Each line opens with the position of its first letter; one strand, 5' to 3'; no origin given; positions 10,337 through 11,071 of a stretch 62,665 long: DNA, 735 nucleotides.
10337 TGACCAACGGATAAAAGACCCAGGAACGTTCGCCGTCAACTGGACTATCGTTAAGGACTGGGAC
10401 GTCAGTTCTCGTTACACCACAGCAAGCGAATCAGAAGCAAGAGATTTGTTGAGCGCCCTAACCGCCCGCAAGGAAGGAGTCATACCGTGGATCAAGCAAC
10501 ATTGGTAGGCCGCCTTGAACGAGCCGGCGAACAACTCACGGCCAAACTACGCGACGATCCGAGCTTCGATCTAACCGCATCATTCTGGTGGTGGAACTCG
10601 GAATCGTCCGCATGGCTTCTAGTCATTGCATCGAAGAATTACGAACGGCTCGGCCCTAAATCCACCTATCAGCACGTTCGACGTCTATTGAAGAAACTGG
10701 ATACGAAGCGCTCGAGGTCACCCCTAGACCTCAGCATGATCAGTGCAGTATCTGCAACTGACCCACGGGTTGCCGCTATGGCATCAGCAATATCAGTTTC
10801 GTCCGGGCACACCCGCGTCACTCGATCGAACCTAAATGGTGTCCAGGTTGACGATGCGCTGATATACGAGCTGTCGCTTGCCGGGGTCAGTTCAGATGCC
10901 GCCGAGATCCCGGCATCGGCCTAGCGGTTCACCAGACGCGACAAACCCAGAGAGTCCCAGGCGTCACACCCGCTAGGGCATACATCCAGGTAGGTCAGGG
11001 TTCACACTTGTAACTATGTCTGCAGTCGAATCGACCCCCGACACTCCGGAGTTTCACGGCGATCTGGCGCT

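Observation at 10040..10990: Low-G+C two-gene island: HEPN-like protein coupled to a partner of unknown family (candidate new TA/defence pair)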

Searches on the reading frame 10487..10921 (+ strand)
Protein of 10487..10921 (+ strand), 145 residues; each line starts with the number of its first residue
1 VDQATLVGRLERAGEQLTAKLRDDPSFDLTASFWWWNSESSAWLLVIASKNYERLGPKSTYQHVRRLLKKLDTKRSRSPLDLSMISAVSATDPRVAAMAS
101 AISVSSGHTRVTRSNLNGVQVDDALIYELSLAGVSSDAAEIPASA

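Call 4: search_protein_families(library=pfam, proteins=[window:10487-10921:+], max_evalue=1)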
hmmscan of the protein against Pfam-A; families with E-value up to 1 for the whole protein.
window:10487-10921:+ (145 aa): 0 families

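Call 5: search_protein_families(library=padloc, proteins=[window:10487-10921:+], max_evalue=1)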
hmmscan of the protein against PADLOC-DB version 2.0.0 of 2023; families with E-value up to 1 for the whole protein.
window:10487-10921:+ (145 aa): 0 families

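Call 6: search_protein_families(library=ncbifam, proteins=[window:10487-10921:+], max_evalue=1)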
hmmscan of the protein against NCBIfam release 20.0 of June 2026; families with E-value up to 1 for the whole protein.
window:10487-10921:+ (145 aa): 0 families

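Call 7: find_homologous_proteins(query=window:10487-10921:+)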
Query window:10487-10921:+ (145 aa): 2 proteins with E <= 0.001 among 78 candidates.
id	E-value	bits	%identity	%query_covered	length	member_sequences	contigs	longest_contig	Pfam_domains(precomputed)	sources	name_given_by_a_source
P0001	2.8e-84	298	99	100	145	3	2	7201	-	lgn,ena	-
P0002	2.8e-51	191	65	100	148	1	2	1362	-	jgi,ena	-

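Call 10: find_encoding_contigs(protein=P0002, flank=5000)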
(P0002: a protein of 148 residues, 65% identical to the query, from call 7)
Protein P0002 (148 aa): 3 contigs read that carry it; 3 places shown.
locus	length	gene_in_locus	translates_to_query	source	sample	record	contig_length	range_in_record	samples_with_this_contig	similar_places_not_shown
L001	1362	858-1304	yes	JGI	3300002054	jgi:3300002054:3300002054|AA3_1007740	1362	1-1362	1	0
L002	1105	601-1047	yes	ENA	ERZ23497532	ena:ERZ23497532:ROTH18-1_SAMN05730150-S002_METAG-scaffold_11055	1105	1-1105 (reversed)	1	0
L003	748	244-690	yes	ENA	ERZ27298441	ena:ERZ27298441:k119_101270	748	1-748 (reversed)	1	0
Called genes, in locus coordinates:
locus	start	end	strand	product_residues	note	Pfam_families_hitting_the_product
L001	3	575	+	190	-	?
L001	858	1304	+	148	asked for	-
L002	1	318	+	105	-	?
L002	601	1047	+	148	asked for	-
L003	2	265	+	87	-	?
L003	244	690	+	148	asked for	-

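Call 11: find_encoding_contigs(protein=P0001, flank=8000)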
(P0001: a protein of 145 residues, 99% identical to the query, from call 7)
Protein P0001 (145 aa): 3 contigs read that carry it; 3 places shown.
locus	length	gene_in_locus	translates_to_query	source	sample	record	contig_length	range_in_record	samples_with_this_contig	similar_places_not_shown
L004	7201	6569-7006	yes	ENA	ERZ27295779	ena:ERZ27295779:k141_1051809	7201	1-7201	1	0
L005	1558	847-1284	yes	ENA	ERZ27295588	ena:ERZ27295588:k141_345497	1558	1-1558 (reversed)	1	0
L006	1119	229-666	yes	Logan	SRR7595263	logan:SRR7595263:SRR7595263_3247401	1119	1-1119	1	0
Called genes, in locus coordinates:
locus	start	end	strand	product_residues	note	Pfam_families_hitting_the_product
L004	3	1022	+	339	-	?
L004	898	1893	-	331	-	PF00892:EamA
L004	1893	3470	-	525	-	PF21686:LigD_Prim-Pol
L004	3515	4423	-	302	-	PF02735:Ku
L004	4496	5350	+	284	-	-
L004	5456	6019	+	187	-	PF12867:DinB_2 (faint), PF11716:MDMPI_N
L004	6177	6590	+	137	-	PF05168:HEPN (weak)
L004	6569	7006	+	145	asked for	-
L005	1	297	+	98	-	?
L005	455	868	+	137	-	PF05168:HEPN (weak)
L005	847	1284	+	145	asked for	-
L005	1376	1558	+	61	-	?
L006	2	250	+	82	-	?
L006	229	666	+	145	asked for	-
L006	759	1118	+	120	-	?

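Call 22: search_protein_representatives(alignment_id=A1)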
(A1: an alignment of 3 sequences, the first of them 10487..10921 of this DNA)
Query: 3 sequences, 145 profile positions. Proteins with E-value up to 0.001 (for the whole library): 815; up to 1e-10: 64; up to 1e-30: 3. The best 150 are listed.
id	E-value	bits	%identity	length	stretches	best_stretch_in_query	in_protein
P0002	6.4e-82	288.9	-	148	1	1-145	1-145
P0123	7.3e-37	142.8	-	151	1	1-135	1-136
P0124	5.7e-31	123.7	-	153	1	1-130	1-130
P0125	7.3e-28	113.6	-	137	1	1-133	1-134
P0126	2.0e-23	99.2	-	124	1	1-117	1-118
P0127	3.5e-19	85.5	-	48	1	98-145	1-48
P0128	2.0e-18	83.0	-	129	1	1-128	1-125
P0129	4.2e-16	75.5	-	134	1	9-129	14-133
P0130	6.6e-15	71.6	-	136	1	1-129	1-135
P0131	8.3e-15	71.3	-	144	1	3-129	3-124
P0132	1.1e-14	70.9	-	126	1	1-129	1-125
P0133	1.7e-14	70.2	-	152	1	6-128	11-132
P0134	2.6e-14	69.6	-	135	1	1-129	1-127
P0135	5.4e-14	68.6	-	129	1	2-128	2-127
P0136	9.2e-14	67.9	-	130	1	1-129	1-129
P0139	2.5e-13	66.4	-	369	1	1-139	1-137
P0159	1.4e-11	60.8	-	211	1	3-131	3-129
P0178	4.7e-11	59.1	-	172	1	1-138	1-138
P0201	2.8e-10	56.6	-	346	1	2-129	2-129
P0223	6.9e-10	55.3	-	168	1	1-131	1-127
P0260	3.4e-09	53.0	-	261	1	12-128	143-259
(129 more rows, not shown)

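Call 23: predict_structure(alignment_id=A1)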
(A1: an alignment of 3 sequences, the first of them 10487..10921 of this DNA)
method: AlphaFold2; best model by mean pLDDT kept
length: 145 residues; sequences in the alignment: 3
mean_pLDDT: 62.0   pTM: 0.58
mean pLDDT of the five models: 62.0, 58.2, 58.1, 54.5, 40.4
residues with pLDDT >= 90: 0; 70-90: 53; 50-70: 57; < 50: 35
segments of 3 or more residues with pLDDT < 50: 103-106, 111-120, 129-145
pLDDT, mean of each block of 10 residues (from residue 1): 64 76 83 65 73 81 81 57 62 64 48 44 50 35 31
secondary structure, 60 per line:
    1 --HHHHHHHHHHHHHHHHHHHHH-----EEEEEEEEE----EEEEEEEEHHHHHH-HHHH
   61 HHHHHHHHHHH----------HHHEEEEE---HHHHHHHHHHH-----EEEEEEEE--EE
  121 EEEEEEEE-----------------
elements in order: H3-23 E29-37 E42-49 H50-55 H57-71 E85-89 H93-103 E109-116 E119-128

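Call 25: search_protein_families(library=pfam, alignment_id=A2, max_evalue=0.1)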
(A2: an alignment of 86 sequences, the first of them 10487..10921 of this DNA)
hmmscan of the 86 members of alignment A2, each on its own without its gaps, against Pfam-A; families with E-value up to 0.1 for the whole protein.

A. member 1, window:10487-10921:+ (145 aa): 0 families

B. families by the number of members that match (of 86 scanned): 31 families (the first 25 are shown)
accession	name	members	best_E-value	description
PF07646.21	Kelch_2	2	0.086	Kelch motif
PF12108.13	SF3a60_bindingd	1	0.0048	Splicing factor SF3a60 binding domain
PF13676.11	TIR_2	1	0.0053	TIR domain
PF17937.6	TetR_C_28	1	0.0097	Tetracyclin repressor-like, C-terminal domain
PF15167.11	DUF4581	1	0.014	Domain of unknown function (DUF4581)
PF11181.13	YflT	1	0.015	Heat induced stress protein YflT domain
PF02120.21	Flg_hook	1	0.019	Flagellar hook-length control protein FliK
PF18018.7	DNA_pol_D_N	1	0.027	DNA polymerase delta subunit OB-fold domain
PF19783.5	DUF6268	1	0.028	Domain of unknown function (DUF6268)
PF17136.10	ribosomal_L24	1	0.034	Ribosomal proteins 50S L24/mitochondrial 39S L24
PF02800.25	Gp_dh_C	1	0.043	Glyceraldehyde 3-phosphate dehydrogenase, C-terminal domain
PF01629.22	DUF22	1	0.043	Domain of unknown function DUF22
PF25234.1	Periphilin_C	1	0.045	Periphilin C-terminal domain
PF21538.2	Med15_M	1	0.049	ARC105/Med15 mediator subunit central domain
PF05266.19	DUF724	1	0.05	Protein of unknown function (DUF724)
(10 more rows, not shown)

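Call 26: search_protein_families(library=padloc, alignment_id=A2, max_evalue=0.1)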
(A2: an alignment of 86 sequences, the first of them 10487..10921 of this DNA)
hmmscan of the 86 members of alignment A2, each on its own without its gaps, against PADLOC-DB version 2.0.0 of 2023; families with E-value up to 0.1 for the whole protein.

A. member 1, window:10487-10921:+ (145 aa): 0 families

B. families by the number of members that match (of 86 scanned): 5 families
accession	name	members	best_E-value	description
PDLC00229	KwaB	1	0.0076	DUF4868 domain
PDLC01879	CARF3--CARF_TM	1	0.013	-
PDLC02226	AbiEi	1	0.019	AbiEi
PDLC03516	REase_II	1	0.021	Type II restriction enzyme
PDLC01799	CARF1--CARF_HEPN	1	0.044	-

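Call 27: search_solved_structures(query=A2, max_evalue=10)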
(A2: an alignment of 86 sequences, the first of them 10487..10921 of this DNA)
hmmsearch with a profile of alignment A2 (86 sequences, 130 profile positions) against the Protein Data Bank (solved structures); distinct sequences matched with E-value up to 10: 13.
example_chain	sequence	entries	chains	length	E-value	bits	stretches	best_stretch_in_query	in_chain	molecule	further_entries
7pvp_A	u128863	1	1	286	3e-05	27.2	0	35-45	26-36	SAKe6BC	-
8pjv_A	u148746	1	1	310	0.0011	22.1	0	35-46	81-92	SAKe6DR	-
8pjt_A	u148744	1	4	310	0.0011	22.1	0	35-46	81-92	SAKe6DEref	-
8ttq_A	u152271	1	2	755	0.8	12.9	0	23-59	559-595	Muskelin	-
5cjq_B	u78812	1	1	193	0.83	12.8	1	12-128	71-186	Designed influenza hemagglutinin stem #4900, HA2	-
1pox_A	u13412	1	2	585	0.93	12.7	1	30-84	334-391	PYRUVATE OXIDASE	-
6haf_A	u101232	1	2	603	0.94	12.7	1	30-84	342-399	Pyruvate oxidase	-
1pow_A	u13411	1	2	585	0.94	12.6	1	30-84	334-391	PYRUVATE OXIDASE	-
4fee_A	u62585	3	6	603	0.95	12.6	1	30-84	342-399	Pyruvate oxidase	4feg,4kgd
1y9d_A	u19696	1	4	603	0.95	12.6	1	30-84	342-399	Pyruvate oxidase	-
2ez4_A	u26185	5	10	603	0.95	12.6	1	30-84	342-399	Pyruvate oxidase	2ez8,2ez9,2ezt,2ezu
8fjf_A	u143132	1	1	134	1.6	11.9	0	50-89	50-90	H10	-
4per_A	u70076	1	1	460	2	11.6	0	78-121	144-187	Ribonuclease Inhibitor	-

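Call 35: predict_structure(alignment_id=A2)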
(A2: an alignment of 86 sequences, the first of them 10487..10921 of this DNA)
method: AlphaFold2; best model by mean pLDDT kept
length: 145 residues; sequences in the alignment: 86
mean_pLDDT: 91.2   pTM: 0.83
mean pLDDT of the five models: 91.2, 90.8, 89.8, 87.6, 87.2
residues with pLDDT >= 90: 117; 70-90: 16; 50-70: 12; < 50: 0
segments of 3 or more residues with pLDDT < 50: none
pLDDT, mean of each block of 10 residues (from residue 1): 81 97 96 96 97 97 96 87 97 95 94 96 96 59 75
secondary structure, 60 per line:
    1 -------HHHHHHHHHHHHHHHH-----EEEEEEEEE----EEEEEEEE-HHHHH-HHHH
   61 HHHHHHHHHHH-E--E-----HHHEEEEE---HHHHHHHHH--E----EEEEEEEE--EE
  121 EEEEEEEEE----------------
elements in order: H8-23 E29-37 E42-49 H51-55 H57-71 E85-89 H93-101 E109-116 E119-129

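Call 39: fold_search(model_id=the predicted structure, library=pdb)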
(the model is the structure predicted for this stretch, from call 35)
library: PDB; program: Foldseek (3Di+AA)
matches with E <= 10: 209; with E <= 0.001: 0
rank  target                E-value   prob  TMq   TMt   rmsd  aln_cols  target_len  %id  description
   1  7ae9_G                3.4e-02  0.80  0.39  0.38   4.8       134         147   11  Crystal structure of mono-AMPylated HEPN(R46E) toxin in complex with MNT antitoxin (released 2020-12-30)
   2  7ae2_B                4.4e-02  0.75  0.39  0.40   6.2       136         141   10  Crystal structure of HEPN(H107A-Y109F) toxin in complex with MNT antitoxin (released 2020-12-30)
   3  2mcq_MODEL_1_A        4.4e-02  0.69  0.29  0.45   5.7        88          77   16  NMR structure of a BolA-like hypothetical protein RP812 from Rickettsia prowazekii, Seattle structural genomic (released 2013-10-09)
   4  4pug_B                5.3e-02  0.72  0.30  0.46   5.3        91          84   23  BolA1 from Arabidopsis thaliana (released 2014-07-23)
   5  7ae9_H                8.9e-02  0.63  0.33  0.34   4.7        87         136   10  Crystal structure of mono-AMPylated HEPN(R46E) toxin in complex with MNT antitoxin (released 2020-12-30)
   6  7ae9_F                1.0e-01  0.60  0.35  0.36   4.7       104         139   10  Crystal structure of mono-AMPylated HEPN(R46E) toxin in complex with MNT antitoxin (released 2020-12-30)
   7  7ae9_E                1.0e-01  0.35  0.27  0.27   6.1        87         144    9  Crystal structure of mono-AMPylated HEPN(R46E) toxin in complex with MNT antitoxin (released 2020-12-30)
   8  7oyc_D2               1.1e-01  0.23  0.30  0.21  15.6       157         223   10  Cryo-EM structure of the Xenopus egg 80S ribosome (released 2022-07-20)
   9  3pro_C                1.4e-01  0.51  0.27  0.27   4.6        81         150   18  ALPHA-LYTIC PROTEASE COMPLEXED WITH C-TERMINAL TRUNCATED PRO REGION (released 1999-04-27)
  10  1ib8                  1.6e-01  0.33  0.36  0.33  13.2       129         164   12  SOLUTION STRUCTURE AND FUNCTION OF A CONSERVED PROTEIN SP14.3 ENCODED BY AN ESSENTIAL STREPTOCOCCUS PNEUMONIAE GENE (released 2002-03-27)
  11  9fny_AC               1.8e-01  0.15  0.28  0.22  15.1       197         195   12  PF30S-PF30S dimer mediated by aRDF from P. furiosus (Structure I) (released 2025-01-15)
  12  2ncl_MODEL_1_A        2.0e-01  0.47  0.32  0.48   5.4        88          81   11  Solution structure of BOLA3 from Homo sapiens (released 2016-09-07)
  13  6th6_Ac               2.2e-01  0.23  0.31  0.26  13.1       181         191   10  Cryo-EM Structure of T. kodakarensis 70S ribosome (released 2020-07-29)
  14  4pui_A                2.8e-01  0.44  0.32  0.47   5.1        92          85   17  BolA domain of SufE1 from Arabidopsis thaliana (released 2014-07-23)
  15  5nfk                  3.0e-01  0.33  0.27  0.45   6.3        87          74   10  Crystal structure of YrbA from Sinorhizobium meliloti in complex with nickel. (released 2018-10-10)
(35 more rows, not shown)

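Call 40: fold_search(model_id=the predicted structure, library=viral)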
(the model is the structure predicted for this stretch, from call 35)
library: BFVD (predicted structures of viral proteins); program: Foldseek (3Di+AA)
matches with E <= 10: 289; with E <= 0.001: 0
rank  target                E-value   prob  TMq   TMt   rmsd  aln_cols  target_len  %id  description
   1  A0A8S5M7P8            1.1e-01  0.38  0.28  0.25   6.5        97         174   10  40S ribosomal protein S3 [Siphoviridae sp. ctrgt10]
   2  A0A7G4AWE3            1.7e-01  0.38  0.33  0.45   5.7        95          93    9  Uncharacterized protein [Streptomyces phage Coruscant]
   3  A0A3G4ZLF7            2.1e-01  0.15  0.21  0.22   7.3        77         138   12  Uncharacterized protein [Terrestrivirus sp.]
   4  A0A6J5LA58            2.4e-01  0.18  0.23  0.33   7.1        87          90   13  Uncharacterized protein [uncultured Caudovirales phage]
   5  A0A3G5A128            2.8e-01  0.35  0.27  0.15   6.2        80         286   11  Uncharacterized protein [Harvfovirus sp.]
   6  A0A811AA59            2.9e-01  0.51  0.33  0.30   5.1        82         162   12  (no name in the UniProt tables at hand)
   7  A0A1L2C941            4.0e-01  0.15  0.25  0.30   6.2        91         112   12  Uncharacterized protein [Pseudomonas phage ZC03]
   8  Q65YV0                4.3e-01  0.08  0.25  0.09  15.2       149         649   13  Microtubule-associated protein VP6 [Cryphonectria parasitica mycoreovirus 1 (strain 9B21)]
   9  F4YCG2                4.9e-01  0.30  0.32  0.47   6.1        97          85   13  (no name in the UniProt tables at hand)
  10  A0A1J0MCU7            4.9e-01  0.14  0.25  0.31   7.2        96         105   17  (no name in the UniProt tables at hand)
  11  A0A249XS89            5.9e-01  0.20  0.24  0.34   7.0        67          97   18  Uncharacterized protein [Mycobacterium phage Phabba]
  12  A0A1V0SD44            5.9e-01  0.13  0.21  0.14  11.1        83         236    6  Uncharacterized protein [Indivirus ILV1]
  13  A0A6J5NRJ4            5.9e-01  0.09  0.26  0.20   8.2       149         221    9  Uncharacterized protein [uncultured Caudovirales phage]
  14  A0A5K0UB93            6.3e-01  0.13  0.27  0.31   7.6       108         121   12  Cation efflux protein cytoplasmic domain-containing protein (Fragment) [Yasminevirus sp. GU-2018]
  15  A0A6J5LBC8            6.7e-01  0.20  0.30  0.42   5.2        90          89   12  Uncharacterized protein [uncultured Caudovirales phage]
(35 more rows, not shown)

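Call 42: search_protein_families(library=ncbifam, alignment_id=A2, max_evalue=0.1)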
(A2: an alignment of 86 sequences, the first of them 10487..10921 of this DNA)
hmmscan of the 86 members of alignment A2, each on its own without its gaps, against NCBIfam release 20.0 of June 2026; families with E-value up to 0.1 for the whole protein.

A. member 1, window:10487-10921:+ (145 aa): 0 families

B. families by the number of members that match (of 86 scanned): 15 families
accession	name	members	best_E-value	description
NF000169.2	ABCF_Sal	1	0.00098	Sal family ABC-F type ribosomal protection protein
NF045469.1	Opp1B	1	0.0024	nickel/cobalt ABC transporter permease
NF008874.0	PRK11910.1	1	0.0058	amidase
TIGR03884.1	sel_bind_Methan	1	0.015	selenium-binding protein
TIGR01183.1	ntrB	1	0.02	nitrate ABC transporter permease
NF005891.0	PRK07854.1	1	0.028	enoyl-CoA hydratase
NF005687.0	PRK07487.1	1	0.046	amidase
TIGR01884.1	cas_HTH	1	0.053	CRISPR-associated CARF protein Csa3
TIGR02637.1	RhaS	1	0.053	rhamnose ABC transporter substrate-binding protein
NF052355.1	Ralst_lectin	1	0.056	fucose-binding lectin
TIGR02040.1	PpsR-CrtJ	1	0.058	transcriptional regulator PpsR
NF006115.0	PRK08264.1-1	1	0.062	SDR family oxidoreductase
TIGR01534.1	GAPDH-I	1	0.078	type I glyceraldehyde-3-phosphate dehydrogenase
NF008678.0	PRK11700.1-1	1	0.082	VOC family protein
NF011267.0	PRK14674.1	1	0.099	hypothetical protein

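Call 43: search_protein_families(library=phrogs, alignment_id=A2, max_evalue=0.1)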
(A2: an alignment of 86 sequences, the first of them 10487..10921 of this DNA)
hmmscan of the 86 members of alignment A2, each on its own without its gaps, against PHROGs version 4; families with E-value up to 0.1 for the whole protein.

A. member 1, window:10487-10921:+ (145 aa): 1 family
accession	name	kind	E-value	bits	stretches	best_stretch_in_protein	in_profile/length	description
phrog_5760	-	unknown function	1.1e-07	33.2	1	9-129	15-132/133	-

B. families by the number of members that match (of 86 scanned): 19 families
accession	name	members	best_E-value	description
phrog_5760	-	78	4.7e-14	-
phrog_27370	-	1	0.00062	-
phrog_17895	-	1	0.0032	-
phrog_30789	-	1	0.01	-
phrog_14761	-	1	0.024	-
phrog_14079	-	1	0.031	-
phrog_6434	-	1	0.041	-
phrog_26025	-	1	0.042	-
phrog_10739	-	1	0.043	tail length tape measure protein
phrog_15539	-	1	0.044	-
phrog_11741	-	1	0.044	-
phrog_26853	-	1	0.048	-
phrog_29057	-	1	0.058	-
phrog_7172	-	1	0.06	-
phrog_2637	-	1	0.083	-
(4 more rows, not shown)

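Call 45: search_protein_families(library=pfam, proteins=[P0260, P0139, P0201, P0159, P0178, P0223], max_evalue=0.01)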
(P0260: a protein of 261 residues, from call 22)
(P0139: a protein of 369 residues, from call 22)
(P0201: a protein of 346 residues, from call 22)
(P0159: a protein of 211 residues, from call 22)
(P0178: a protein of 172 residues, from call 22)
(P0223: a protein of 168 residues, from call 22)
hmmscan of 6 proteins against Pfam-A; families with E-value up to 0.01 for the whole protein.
P0260 (261 aa): 1 family
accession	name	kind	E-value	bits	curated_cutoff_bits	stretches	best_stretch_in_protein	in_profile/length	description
PF05168.19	HEPN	-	3.3e-07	30.9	22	1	7-111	5-93/117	HEPN domain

P0139 (369 aa): 0 families

P0201 (346 aa): 0 families

P0159 (211 aa): 0 families

P0178 (172 aa): 0 families

P0223 (168 aa): 0 families

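Call 54: find_homologous_proteins(query=A2, max_evalue=0.00001)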
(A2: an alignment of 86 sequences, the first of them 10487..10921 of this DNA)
Query A2 (86 sequences) (145 aa, profile of the alignment): 50 proteins with E <= 0.00001 among 2996 candidates.
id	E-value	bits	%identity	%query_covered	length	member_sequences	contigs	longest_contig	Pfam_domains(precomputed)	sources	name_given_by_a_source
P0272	3.6e-45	171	30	90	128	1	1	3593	-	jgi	jgi:hypothetical protein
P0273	3.9e-45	171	32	88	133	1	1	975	-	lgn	-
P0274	5.9e-44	167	36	90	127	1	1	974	-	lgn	-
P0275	8.7e-44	166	34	90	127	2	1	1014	-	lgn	-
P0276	1.1e-42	163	31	89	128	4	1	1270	-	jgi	-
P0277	1.0e-41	160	28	90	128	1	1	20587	-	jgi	jgi:hypothetical protein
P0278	1.6e-41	159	34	89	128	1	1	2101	-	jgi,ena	-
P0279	1.9e-41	159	31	88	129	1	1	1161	-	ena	-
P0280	5.1e-41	158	32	89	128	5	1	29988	-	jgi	jgi:hypothetical protein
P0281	2.4e-40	155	31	90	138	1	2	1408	-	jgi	jgi:hypothetical protein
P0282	8.6e-40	154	32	90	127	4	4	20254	-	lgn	-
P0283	1.0e-39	153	28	88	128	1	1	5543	-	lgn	-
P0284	3.1e-39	152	31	90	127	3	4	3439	-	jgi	-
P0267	6.4e-39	151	27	89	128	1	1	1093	-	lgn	-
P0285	1.2e-37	147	27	90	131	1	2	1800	-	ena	-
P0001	3.0e-34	136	99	100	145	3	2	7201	-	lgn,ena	-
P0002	9.8e-32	127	65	100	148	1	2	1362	-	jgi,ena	-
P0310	3.2e-12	64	23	88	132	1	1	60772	-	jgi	jgi:hypothetical protein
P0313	1.2e-8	53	28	54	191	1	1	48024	-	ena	-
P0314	3.2e-7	48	21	82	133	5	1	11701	-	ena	-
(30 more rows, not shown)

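Call 55: find_encoding_contigs(protein=P0310, flank=5000, max_places=2)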
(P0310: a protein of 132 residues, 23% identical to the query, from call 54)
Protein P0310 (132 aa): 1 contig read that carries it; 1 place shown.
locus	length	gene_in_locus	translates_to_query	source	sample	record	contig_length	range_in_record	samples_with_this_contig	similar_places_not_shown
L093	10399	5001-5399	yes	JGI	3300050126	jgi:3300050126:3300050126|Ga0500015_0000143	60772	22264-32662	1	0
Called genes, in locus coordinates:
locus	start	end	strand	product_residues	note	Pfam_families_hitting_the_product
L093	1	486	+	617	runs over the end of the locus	PF01011:PQQ, PF13570:Beta-prop_ACSF4 (faint), PF13360:PQQ_2, PF01011:PQQ, PF13360:PQQ_2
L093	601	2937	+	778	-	PF00497:SBP_bac_3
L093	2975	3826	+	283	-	PF00034:Cytochrom_C, PF13442:Cytochrome_CBB3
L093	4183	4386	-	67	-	-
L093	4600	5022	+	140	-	PF05168:HEPN (faint)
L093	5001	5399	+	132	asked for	-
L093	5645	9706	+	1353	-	PF13229:Beta_helix (faint), PF17803:Cadherin_4, PF17892:Cadherin_5, PF17963:Big_9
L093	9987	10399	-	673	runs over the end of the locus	-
